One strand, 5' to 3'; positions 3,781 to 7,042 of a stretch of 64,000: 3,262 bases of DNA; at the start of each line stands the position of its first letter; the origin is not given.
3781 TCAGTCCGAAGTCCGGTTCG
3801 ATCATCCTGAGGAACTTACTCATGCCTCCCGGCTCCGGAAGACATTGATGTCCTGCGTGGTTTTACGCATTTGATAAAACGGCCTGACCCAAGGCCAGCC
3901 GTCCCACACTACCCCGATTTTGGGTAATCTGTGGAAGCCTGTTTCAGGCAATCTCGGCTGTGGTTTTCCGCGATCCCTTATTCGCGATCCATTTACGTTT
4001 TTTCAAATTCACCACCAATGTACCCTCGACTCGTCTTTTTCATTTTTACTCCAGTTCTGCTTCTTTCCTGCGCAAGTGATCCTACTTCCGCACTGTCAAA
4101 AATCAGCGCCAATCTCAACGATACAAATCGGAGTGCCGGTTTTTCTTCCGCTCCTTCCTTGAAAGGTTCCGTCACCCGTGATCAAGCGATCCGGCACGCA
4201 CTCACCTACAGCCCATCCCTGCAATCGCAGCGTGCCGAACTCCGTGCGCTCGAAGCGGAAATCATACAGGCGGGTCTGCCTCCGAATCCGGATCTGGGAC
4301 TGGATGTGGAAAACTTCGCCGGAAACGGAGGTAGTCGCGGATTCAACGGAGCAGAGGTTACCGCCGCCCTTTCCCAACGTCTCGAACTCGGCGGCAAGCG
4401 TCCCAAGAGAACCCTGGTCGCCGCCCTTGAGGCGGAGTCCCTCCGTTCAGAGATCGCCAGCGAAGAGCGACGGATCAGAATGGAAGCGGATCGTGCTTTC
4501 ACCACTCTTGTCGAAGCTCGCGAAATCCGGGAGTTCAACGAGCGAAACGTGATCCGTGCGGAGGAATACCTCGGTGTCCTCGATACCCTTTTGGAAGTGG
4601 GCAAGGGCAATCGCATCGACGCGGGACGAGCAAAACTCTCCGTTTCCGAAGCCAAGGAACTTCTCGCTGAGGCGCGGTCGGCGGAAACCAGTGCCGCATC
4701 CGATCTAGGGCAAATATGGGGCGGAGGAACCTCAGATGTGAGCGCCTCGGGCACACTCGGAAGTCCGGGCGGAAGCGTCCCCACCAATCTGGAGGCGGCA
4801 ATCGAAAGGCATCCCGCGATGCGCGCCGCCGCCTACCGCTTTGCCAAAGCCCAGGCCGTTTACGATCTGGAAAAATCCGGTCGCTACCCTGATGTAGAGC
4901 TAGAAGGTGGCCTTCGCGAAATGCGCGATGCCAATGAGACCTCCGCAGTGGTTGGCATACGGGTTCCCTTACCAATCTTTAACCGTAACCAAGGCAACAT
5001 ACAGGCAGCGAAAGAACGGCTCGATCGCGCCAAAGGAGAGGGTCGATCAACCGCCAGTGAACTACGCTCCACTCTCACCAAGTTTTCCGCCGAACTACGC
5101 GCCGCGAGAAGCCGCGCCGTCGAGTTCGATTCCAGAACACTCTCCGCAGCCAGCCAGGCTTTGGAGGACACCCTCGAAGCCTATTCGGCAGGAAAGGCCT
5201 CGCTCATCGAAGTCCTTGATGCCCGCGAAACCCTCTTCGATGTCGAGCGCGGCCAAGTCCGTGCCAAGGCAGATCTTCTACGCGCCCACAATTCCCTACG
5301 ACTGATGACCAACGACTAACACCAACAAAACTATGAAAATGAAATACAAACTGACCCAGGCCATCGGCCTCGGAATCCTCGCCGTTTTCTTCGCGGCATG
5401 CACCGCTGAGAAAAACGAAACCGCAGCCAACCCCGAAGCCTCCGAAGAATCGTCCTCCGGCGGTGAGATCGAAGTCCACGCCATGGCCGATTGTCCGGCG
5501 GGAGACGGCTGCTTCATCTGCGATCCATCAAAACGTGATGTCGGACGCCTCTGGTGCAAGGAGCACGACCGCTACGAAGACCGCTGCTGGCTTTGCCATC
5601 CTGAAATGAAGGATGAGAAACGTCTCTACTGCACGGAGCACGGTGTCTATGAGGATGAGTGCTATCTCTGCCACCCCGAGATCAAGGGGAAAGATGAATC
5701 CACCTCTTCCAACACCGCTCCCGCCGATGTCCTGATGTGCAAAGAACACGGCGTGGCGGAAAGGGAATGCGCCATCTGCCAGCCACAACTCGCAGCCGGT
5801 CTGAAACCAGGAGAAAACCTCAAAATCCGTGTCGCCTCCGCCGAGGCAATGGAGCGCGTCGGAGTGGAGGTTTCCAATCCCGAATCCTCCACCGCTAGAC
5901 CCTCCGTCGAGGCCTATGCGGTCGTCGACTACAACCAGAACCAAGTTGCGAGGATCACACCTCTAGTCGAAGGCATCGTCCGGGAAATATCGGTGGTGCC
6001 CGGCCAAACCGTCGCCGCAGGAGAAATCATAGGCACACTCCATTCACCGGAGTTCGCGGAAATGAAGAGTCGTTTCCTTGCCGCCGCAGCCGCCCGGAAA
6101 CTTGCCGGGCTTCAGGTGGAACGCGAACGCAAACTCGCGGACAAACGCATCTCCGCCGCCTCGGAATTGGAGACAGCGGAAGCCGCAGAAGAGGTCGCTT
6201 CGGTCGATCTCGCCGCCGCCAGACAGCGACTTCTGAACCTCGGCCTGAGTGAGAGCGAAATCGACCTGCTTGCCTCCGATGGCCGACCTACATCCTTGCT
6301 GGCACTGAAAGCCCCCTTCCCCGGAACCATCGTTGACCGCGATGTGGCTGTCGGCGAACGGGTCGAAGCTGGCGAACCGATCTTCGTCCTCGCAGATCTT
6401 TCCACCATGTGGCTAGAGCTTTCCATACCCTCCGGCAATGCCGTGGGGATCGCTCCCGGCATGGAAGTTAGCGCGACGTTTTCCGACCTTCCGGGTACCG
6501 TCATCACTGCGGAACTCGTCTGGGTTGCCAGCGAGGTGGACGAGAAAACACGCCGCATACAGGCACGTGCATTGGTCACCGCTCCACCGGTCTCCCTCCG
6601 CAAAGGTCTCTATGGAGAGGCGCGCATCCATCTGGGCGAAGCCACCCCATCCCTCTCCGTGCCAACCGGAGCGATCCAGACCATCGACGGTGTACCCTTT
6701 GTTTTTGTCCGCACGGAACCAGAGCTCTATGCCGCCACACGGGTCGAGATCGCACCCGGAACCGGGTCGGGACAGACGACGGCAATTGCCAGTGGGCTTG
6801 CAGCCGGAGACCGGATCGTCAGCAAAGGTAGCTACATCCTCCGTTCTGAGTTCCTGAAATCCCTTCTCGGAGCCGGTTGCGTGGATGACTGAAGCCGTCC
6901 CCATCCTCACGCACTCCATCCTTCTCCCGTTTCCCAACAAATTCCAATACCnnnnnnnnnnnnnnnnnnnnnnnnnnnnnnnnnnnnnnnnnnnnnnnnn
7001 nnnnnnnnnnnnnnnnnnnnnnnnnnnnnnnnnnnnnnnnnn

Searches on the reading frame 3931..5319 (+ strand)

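Call 18: search_protein_families(library=pfam, proteins=[window:3931-5319:+], max_evalue=0.01)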
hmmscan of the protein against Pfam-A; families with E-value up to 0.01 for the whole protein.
window:3931-5319:+ (462 aa): 1 family
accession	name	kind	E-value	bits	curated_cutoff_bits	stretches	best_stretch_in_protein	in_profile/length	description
PF02321.23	OEP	-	1.6e-42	145.9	22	2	287-461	5-187/187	Outer membrane efflux protein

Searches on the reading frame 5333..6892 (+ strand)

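Call 18: search_protein_families(library=pfam, proteins=[window:5333-6892:+], max_evalue=0.01)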
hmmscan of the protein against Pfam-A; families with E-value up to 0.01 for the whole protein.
window:5333-6892:+ (519 aa): 4 families
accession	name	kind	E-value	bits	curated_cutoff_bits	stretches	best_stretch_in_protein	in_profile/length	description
PF16576.10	HlyD_D23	-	9.6e-42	143.1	30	1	189-427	3-213/214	Barrel-sandwich domain of CusB or HlyD membrane-fusion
PF13437.12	HlyD_3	-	3e-22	79.8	22.2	1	325-423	2-104/106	HlyD family secretion protein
PF13533.13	Biotin_lipoyl_2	-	1.6e-05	25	29.8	1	207-236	2-31/32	Biotin-lipoyl like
PF00364.28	Biotin_lipoyl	-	5.8e-05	23.3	22.1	0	325-367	3-47/73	Biotin-requiring enzyme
